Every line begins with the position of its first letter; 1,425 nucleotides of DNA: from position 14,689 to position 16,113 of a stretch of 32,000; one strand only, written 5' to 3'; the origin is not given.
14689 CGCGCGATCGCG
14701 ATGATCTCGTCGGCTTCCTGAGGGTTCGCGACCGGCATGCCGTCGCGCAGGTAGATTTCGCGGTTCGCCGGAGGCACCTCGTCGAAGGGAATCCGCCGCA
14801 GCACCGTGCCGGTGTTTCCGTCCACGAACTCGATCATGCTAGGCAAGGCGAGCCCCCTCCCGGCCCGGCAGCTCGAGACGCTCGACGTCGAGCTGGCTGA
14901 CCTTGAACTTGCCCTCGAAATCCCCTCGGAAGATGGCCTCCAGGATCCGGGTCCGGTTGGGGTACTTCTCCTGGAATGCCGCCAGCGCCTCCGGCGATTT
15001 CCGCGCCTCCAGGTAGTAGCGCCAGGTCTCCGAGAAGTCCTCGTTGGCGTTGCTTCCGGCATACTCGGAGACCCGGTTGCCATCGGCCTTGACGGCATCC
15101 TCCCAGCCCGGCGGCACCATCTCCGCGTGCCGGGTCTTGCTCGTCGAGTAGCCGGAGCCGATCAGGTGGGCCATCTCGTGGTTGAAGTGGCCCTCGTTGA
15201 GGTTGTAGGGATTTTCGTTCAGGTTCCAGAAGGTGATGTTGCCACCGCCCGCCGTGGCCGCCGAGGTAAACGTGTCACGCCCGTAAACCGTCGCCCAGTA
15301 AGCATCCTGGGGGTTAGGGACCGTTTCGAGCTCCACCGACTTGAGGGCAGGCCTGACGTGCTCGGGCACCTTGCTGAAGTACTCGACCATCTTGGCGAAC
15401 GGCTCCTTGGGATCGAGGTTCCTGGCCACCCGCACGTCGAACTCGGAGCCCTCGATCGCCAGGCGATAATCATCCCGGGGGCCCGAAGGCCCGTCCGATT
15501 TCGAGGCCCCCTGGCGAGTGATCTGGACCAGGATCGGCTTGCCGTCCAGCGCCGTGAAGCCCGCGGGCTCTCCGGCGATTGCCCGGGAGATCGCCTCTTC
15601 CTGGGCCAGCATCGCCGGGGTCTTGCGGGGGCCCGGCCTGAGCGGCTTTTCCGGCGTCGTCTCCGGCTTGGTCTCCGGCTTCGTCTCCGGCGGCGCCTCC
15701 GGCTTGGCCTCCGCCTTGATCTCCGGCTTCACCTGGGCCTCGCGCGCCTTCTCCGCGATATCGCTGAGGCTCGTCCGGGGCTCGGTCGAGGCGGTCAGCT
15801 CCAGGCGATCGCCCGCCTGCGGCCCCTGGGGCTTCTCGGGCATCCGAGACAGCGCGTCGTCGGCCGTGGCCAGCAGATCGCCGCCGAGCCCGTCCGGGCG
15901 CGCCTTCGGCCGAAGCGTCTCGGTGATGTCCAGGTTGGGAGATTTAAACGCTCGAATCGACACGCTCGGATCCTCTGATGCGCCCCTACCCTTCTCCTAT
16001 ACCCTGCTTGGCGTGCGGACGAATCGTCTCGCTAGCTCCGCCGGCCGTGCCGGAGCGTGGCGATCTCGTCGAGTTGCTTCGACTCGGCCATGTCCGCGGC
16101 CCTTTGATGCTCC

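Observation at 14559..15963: Leaderless LF/PPEP-1-like zinc metalloprotease plus small acidic partner inside the flagellar operon between fliJ and fliK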

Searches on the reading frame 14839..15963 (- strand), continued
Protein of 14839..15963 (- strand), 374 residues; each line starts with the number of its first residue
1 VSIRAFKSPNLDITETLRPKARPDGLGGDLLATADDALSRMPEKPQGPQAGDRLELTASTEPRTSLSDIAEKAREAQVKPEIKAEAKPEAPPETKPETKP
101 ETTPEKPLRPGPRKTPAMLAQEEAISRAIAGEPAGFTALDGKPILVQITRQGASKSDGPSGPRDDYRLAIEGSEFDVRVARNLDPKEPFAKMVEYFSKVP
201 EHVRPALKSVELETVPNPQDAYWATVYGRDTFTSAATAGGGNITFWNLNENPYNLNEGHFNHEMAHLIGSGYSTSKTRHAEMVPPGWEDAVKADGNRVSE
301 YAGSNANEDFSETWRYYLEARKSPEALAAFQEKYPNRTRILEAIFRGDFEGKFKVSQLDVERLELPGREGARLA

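Call 95: search_protein_families(library=pfam, proteins=[L003:7059-8504:-, L003:10017-11087:+], max_evalue=0.001)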
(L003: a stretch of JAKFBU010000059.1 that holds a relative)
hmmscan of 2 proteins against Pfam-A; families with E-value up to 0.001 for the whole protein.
L003:7059-8504:- (481 aa): 3 families
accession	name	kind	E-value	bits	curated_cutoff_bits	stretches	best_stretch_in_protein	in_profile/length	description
PF13529.12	Peptidase_C39_2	-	6.8e-13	49.8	24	1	153-295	3-143/143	Peptidase_C39 like family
PF03412.21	Peptidase_C39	-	7.7e-05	23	22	1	171-311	9-122/133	Peptidase C39 family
PF12385.14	Peptidase_C70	-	0.00012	22.5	19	1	168-307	13-137/141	Papain-like cysteine protease AvrRpt2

L003:10017-11087:+ (356 aa): 1 family
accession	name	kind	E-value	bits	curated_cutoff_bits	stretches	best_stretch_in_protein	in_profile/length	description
PF13810.12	DUF4185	-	2.5e-15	56.9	39.5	1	224-299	198-273/309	Domain of unknown function (DUF4185)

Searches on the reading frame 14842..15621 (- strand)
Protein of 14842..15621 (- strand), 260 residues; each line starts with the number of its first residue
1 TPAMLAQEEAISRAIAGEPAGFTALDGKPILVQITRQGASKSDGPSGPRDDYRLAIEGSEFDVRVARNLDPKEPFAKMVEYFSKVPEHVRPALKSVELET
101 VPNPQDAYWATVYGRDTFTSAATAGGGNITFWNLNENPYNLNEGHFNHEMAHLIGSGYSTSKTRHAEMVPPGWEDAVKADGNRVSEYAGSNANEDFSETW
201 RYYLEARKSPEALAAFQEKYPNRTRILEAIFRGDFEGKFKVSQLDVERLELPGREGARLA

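Call 37: search_protein_representatives(alignment_id=A3)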
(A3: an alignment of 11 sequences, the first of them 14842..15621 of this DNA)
Query: 11 sequences, 261 profile positions. Proteins with E-value up to 0.001 (for the whole library): 1484; up to 1e-10: 543; up to 1e-30: 53. The best 150 are listed.
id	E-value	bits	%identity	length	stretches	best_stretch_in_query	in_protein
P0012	1.0e-120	418.3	-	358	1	1-254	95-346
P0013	2.3e-113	394.2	-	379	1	3-260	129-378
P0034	3.1e-99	347.9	-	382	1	1-260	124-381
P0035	6.3e-91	320.7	-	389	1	2-254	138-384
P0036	5.2e-80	284.9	-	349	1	5-247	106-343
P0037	2.0e-54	201.0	-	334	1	10-239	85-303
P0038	1.4e-53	198.3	-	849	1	19-235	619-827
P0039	2.7e-53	197.3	-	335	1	5-233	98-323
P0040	3.4e-53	197.0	-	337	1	3-236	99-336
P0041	1.2e-48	182.1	-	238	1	7-235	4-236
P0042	2.2e-48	181.2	-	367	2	16-237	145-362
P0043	2.8e-48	180.9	-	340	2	13-162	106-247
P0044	4.1e-48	180.3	-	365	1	6-228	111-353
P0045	1.2e-47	178.8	-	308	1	8-235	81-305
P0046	1.9e-47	178.2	-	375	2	41-236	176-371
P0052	6.7e-44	166.5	-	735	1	23-233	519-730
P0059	2.0e-40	155.1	-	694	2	47-238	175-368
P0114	6.7e-24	101.0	-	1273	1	47-234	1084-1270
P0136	6.7e-21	91.1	-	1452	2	45-233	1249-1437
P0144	2.0e-20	89.5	-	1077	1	50-233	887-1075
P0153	1.0e-19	87.3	-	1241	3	78-246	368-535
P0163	3.6e-19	85.5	-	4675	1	77-232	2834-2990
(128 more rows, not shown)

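Call 41: search_protein_families(library=pfam, alignment_id=A5, max_evalue=0.001)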
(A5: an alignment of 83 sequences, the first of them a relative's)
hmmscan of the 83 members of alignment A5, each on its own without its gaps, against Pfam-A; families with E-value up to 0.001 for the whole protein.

A. member 1, P0038 (849 aa): 1 family
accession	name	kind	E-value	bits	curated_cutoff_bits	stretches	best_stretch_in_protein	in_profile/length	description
PF13376.11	OmdA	-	5e-11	42.8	25.6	0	465-491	8-34/60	Bacteriocin-protection, YdeI or OmpD-Associated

B. families by the number of members that match (of 83 scanned): 6 families
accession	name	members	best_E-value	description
PF15887.11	Peptidase_Mx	15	7.4e-07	Putative zinc-binding metallo-peptidase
PF15890.11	Peptidase_Mx1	3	8.6e-05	Putative zinc-binding metallo-peptidase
PF13376.11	OmdA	2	5e-11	Bacteriocin-protection, YdeI or OmpD-Associated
PF01471.23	PG_binding_1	1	4.2e-15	Putative peptidoglycan binding domain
PF01476.26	LysM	1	3.1e-06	LysM domain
PF13405.12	EF-hand_6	1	0.00024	EF-hand domain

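Call 44: search_solved_structures(query=A3, max_evalue=10, show_alignments=4)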
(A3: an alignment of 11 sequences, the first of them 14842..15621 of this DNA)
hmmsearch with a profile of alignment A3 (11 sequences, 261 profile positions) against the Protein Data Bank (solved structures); distinct sequences matched with E-value up to 10: 5.
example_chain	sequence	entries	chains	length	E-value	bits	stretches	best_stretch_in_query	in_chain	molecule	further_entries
7mcd_A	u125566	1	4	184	0.011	18.2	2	26-107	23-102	AI-designed TIM-barrel F15C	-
7smj_A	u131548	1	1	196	0.03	16.9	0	70-108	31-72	AI-designed TIM-barrel F2N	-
4oky_C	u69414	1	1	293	0.23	14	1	174-213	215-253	Restriction endonuclease PvuRts1 I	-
4oq2_A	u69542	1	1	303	0.24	13.9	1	174-213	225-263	Restriction endonuclease PvuRts1 I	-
2l0r_A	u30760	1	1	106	0.25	13.8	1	147-221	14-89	Lethal factor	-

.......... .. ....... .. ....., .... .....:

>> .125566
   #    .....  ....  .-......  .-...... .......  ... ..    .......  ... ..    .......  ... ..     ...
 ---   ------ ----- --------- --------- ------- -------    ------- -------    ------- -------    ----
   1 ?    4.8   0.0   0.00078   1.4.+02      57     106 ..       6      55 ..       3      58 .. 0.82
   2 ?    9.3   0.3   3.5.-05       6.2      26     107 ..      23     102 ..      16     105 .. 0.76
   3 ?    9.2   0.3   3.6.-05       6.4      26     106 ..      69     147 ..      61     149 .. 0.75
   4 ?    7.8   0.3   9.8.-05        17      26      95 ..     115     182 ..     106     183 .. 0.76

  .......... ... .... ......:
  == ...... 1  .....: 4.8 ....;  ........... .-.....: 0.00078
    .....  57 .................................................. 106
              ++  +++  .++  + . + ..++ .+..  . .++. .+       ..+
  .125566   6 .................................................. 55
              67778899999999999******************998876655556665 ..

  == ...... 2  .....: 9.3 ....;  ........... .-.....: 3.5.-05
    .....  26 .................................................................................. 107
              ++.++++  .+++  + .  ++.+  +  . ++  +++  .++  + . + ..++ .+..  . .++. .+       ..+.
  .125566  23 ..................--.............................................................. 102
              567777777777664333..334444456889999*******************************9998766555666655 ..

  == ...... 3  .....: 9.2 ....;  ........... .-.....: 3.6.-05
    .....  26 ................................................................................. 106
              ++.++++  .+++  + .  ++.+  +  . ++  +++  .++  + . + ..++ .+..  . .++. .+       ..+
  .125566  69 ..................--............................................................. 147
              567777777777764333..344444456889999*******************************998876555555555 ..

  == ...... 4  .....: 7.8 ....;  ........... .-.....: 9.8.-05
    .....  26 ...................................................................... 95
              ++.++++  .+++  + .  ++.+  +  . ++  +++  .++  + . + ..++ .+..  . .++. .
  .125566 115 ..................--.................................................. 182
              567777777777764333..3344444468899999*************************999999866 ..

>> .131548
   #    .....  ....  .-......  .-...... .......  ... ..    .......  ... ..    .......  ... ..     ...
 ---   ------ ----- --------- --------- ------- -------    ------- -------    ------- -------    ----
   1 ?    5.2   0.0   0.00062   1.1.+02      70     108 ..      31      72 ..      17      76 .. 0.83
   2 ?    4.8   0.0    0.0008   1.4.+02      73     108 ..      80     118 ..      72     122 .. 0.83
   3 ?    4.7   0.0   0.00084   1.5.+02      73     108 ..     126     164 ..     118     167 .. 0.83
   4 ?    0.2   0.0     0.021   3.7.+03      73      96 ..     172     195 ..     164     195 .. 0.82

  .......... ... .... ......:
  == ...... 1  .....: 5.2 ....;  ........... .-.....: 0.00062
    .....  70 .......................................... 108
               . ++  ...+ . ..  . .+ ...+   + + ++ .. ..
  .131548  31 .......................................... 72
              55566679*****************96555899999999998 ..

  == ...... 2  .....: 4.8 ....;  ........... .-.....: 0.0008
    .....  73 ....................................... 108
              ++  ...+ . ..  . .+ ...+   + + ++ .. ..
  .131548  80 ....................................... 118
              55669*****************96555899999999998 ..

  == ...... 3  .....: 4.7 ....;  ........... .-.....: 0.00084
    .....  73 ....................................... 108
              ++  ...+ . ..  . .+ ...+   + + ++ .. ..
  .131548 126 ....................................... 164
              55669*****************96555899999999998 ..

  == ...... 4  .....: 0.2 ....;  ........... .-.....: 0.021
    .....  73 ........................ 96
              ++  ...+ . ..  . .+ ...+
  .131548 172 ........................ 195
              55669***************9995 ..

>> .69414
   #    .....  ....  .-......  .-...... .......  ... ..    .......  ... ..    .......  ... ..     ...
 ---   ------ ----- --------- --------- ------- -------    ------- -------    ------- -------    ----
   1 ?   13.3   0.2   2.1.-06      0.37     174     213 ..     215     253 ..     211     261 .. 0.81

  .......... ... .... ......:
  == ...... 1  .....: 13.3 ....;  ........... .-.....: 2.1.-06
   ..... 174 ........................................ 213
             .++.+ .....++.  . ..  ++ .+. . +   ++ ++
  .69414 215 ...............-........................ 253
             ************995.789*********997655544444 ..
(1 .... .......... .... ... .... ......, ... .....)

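Call 47: search_protein_families(library=pfam, proteins=[P0163, P0114, P0136, P0144, P0153], max_evalue=0.0001)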
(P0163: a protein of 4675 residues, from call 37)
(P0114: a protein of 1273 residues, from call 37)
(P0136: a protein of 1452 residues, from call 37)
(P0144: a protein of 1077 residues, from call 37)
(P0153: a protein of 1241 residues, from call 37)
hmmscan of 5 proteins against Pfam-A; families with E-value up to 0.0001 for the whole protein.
P0163 (4675 aa): 1 family
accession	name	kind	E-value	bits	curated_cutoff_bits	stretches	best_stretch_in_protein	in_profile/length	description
PF21982.2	RecX_HTH1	-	4.2e-08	33.5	26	0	373-400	11-38/40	RecX, first three-helix domain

P0114 (1273 aa): 2 families
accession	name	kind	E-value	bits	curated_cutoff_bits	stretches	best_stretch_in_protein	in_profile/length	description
PF16013.10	DUF4781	-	1.5e-33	116.4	27.9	1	572-779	23-245/310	Domain of unknown function (DUF4781)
PF13618.11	Gluconate_2-dh3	-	5.2e-05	24.1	23.4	0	1026-1048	64-86/135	Gluconate 2-dehydrogenase subunit 3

P0136 (1452 aa): 1 family
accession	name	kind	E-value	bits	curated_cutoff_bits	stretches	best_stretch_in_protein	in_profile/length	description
PF01476.26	LysM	-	9.5e-23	80.3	20.9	2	1036-1080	1-43/43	LysM domain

P0144 (1077 aa): 1 family
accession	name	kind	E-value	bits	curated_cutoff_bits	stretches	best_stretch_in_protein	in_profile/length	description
PF16013.10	DUF4781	-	1.3e-33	116.7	27.9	1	442-658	18-249/310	Domain of unknown function (DUF4781)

P0153 (1241 aa): 0 families

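Call 49: list_cluster_members(proteins=[P0037, P0038, P0039, P0040, P0042, P0046, P0052, P0059, P0114, P0163])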
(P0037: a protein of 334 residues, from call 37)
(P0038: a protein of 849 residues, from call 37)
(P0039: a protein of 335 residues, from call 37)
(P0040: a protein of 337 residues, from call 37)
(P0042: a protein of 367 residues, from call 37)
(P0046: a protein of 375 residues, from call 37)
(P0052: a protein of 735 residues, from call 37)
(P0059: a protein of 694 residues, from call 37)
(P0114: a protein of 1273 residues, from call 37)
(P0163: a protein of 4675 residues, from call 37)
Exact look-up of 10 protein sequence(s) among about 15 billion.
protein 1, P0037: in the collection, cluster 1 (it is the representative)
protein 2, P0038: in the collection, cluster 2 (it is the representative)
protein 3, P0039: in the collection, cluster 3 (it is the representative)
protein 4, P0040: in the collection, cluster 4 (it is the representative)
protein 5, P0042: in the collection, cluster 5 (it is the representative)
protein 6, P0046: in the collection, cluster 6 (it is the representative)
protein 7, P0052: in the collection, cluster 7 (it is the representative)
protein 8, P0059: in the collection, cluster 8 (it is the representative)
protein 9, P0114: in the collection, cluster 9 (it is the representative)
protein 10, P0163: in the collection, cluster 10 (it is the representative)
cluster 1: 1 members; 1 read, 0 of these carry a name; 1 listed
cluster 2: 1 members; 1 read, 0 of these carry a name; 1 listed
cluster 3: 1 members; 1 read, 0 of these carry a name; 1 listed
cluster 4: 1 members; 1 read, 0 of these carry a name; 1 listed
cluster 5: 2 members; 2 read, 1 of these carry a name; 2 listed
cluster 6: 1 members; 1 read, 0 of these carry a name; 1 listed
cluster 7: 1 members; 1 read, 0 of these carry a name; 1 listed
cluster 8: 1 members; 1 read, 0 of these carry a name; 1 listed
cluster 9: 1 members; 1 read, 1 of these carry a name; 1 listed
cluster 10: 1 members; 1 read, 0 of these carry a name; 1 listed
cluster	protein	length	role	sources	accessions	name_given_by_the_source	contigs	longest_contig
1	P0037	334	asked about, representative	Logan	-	-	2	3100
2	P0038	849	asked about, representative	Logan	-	-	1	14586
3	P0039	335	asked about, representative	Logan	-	-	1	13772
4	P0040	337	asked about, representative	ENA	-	-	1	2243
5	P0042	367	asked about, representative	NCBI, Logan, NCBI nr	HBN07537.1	MAG TPA: hypothetical protein DD435_02445 [Cyanobacteria bacterium UBA8530] | hypothetical protein [Cyanobacteria bacterium UBA8530]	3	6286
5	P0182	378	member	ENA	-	-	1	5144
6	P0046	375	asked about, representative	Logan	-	-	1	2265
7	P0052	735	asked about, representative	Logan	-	-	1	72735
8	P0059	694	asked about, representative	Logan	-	-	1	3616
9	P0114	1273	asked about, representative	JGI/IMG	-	hypothetical protein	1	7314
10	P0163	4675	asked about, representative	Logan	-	-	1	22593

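Call 50: search_protein_families(library=pfam, alignment_id=A5, max_evalue=5)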
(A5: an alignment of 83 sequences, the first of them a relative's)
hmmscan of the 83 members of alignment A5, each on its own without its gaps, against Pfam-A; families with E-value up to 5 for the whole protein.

A. member 1, P0038 (849 aa): 8 families
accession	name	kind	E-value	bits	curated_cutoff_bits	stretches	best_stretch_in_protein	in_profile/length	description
PF13376.11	OmdA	-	5e-11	42.8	25.6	3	465-491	8-34/60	Bacteriocin-protection, YdeI or OmpD-Associated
PF15887.11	Peptidase_Mx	-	0.041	13.8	27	1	772-801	140-169/236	Putative zinc-binding metallo-peptidase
PF17944.6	Arg_decarbox_C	-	0.044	14.8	23.3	0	263-296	13-43/51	Arginine decarboxylase C-terminal helical extension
PF07813.17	LTXXQ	-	0.055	14.6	24.3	1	453-491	58-97/100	LTXXQ motif family protein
PF07109.17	Mg-por_mtran_C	-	0.12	13.2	27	0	146-196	12-62/97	Magnesium-protoporphyrin IX methyltransferase C-terminus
PF11304.13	DUF3106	-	0.16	12.9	24.3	0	97-112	86-101/104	Protein of unknown function (DUF3106)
PF13618.11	Gluconate_2-dh3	-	0.55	11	23.4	1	275-303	62-91/135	Gluconate 2-dehydrogenase subunit 3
PF25317.1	SAM_SMF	-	2.2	9.1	27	0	87-116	27-55/65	SMF/DprA SAM domain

B. families by the number of members that match (of 83 scanned): 84 families (the first 25 are shown)
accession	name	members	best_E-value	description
PF15887.11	Peptidase_Mx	54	7.4e-07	Putative zinc-binding metallo-peptidase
PF15890.11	Peptidase_Mx1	37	8.6e-05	Putative zinc-binding metallo-peptidase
PF07737.17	ATLF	13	0.0047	Anthrax toxin lethal factor, N- and C-terminal domain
PF13583.11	Reprolysin_4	9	0.0065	Metallo-peptidase family M12B Reprolysin-like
PF13582.12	Reprolysin_3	8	0.03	Metallo-peptidase family M12B Reprolysin-like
PF13376.11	OmdA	4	5e-11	Bacteriocin-protection, YdeI or OmpD-Associated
PF06167.18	Peptidase_M90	4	0.041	Glucose-regulated metallo-peptidase M90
PF13574.12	Reprolysin_2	4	0.051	Metallo-peptidase family M12B Reprolysin-like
PF13699.11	eCIS_core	3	0.021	eCIS core domain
PF13618.11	Gluconate_2-dh3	3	0.15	Gluconate 2-dehydrogenase subunit 3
PF13405.12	EF-hand_6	2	0.00024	EF-hand domain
PF13499.12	EF-hand_7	2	0.0014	EF-hand domain pair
PF11350.14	DUF3152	2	0.002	Protein of unknown function (DUF3152)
PF00036.39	EF-hand_1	2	0.0048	EF hand domain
PF13202.12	EF-hand_5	2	0.01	EF hand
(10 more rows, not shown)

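Call 51: find_homologous_proteins(query=A5, max_evalue=0.00001)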
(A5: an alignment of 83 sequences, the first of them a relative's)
Query A5 (83 sequences) (849 aa, profile of the alignment): 2 proteins with E <= 0.00001 among 8000 candidates.
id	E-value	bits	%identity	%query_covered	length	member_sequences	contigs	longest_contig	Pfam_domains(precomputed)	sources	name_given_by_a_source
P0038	1.3e-92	329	100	100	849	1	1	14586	PF13376.12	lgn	-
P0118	8.9e-43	165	43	82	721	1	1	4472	PF13376.12,PF25934.1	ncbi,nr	ncbi:MAG: hypothetical protein KC910_17050, partial [Candidatus Eremiobacteraeota bacterium]|nr:hypo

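Call 52: find_encoding_contigs(protein=P0039, flank=7000, max_places=2)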
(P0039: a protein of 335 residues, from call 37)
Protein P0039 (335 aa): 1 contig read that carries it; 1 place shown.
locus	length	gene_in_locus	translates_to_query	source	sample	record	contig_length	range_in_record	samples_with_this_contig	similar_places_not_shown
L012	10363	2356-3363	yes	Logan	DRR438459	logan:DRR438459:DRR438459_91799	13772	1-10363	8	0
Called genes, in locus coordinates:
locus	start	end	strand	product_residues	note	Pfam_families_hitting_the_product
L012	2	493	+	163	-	?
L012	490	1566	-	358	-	PF24096:DUF7379 (weak), PF00561:Abhydrolase_1 (faint), PF01674:Lipase_2, PF02089:Palm_thioest (faint), PF12697:Abhydrolase_6 (faint)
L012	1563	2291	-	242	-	PF02522:Antibiotic_NAT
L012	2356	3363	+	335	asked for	-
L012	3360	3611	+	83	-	-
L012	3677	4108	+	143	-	-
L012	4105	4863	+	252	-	-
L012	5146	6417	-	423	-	PF05990:DUF900 (weak)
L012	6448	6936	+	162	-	-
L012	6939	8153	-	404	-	-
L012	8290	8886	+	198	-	-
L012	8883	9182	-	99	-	-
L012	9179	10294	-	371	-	PF14870:PSII_BNR (faint), PF02012:BNR (faint), PF15902:Sortilin-Vps10 (weak)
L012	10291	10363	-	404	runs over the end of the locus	PF01844:HNH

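Call 53: find_encoding_contigs(protein=P0052, flank=7000, max_places=2)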
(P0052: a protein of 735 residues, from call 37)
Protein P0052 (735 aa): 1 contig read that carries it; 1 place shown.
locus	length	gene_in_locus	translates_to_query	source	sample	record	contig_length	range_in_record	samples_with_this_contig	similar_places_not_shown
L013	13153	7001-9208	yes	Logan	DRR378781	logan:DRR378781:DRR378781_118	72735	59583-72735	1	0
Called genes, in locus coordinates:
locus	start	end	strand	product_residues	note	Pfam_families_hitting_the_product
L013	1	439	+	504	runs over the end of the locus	PF13174:TPR_6 (faint), PF00515:TPR_1 (faint), PF07719:TPR_2 (faint), PF13432:TPR_16 (weak), PF14559:TPR_19 (weak), PF13424:TPR_12 (weak), PF13432:TPR_16 (weak), PF14559:TPR_19 (weak), +7 more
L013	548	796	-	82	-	PF10073:GapR_DNA-bd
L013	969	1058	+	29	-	-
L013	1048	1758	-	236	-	PF01618:MotA_ExbB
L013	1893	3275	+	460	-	PF01464:SLT, PF01520:Amidase_3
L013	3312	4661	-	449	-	PF01979:Amidohydro_1, PF07969:Amidohydro_3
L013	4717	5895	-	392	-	-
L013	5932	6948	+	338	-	PF00989:PAS, PF08448:PAS_4, PF08447:PAS_3, PF13426:PAS_9, PF07730:HisKA_3, PF02518:HATPase_c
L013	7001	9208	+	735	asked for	-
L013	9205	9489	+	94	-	-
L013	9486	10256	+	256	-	-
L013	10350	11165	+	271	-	-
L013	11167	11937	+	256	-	-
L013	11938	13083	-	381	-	-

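Call 69: find_encoding_contigs(protein=P0034, flank=8000, max_places=2)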
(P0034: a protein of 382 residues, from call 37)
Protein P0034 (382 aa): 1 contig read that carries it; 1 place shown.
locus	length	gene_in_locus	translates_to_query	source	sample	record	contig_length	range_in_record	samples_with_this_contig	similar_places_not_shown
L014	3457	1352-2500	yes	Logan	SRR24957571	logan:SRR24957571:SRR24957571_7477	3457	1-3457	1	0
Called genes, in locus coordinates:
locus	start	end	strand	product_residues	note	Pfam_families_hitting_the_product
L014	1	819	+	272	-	?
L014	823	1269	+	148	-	PF02050:FliJ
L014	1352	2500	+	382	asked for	-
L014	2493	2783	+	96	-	-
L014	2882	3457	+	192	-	?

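Call 70: find_encoding_contigs(protein=P0035, flank=8000, max_places=2)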
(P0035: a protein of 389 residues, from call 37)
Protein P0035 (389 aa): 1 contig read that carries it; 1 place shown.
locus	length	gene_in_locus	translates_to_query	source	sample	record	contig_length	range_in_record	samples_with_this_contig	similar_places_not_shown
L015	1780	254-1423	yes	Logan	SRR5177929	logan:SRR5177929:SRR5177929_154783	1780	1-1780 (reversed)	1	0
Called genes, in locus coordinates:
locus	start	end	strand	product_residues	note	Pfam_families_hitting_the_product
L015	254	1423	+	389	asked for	PF15887:Peptidase_Mx (weak)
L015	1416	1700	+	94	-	-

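Call 71: find_encoding_contigs(protein=P0038, flank=8000, max_places=2)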
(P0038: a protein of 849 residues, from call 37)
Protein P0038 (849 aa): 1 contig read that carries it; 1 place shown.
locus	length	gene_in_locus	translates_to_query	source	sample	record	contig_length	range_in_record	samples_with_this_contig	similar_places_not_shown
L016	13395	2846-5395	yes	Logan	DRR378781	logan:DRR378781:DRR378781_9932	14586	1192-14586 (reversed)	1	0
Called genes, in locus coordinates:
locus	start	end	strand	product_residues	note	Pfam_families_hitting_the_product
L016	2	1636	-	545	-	?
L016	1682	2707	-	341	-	PF00990:GGDEF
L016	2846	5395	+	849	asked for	PF13376:OmdA (faint)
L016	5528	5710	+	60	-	-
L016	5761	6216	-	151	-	-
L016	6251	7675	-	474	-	PF18306:LDcluster4 (faint), PF03641:Lysine_decarbox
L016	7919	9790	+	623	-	PF00082:Peptidase_S8, PF19366:DUF5942 (weak)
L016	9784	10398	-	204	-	-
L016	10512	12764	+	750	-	-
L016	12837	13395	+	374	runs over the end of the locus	-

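Call 95: search_protein_families(library=pfam, proteins=[L013:9486-10256:+, L012:3677-4108:+], max_evalue=0.001)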
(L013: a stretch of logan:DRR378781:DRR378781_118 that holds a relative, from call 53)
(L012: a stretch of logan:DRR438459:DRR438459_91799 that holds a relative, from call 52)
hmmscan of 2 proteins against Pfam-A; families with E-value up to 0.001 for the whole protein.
L013:9486-10256:+ (256 aa): 0 families

L012:3677-4108:+ (143 aa): 1 family
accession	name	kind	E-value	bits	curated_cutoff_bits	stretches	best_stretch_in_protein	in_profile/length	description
PF07963.17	N_methyl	-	0.00011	22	21.2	1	4-29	2-27/27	Prokaryotic N-terminal methylation motif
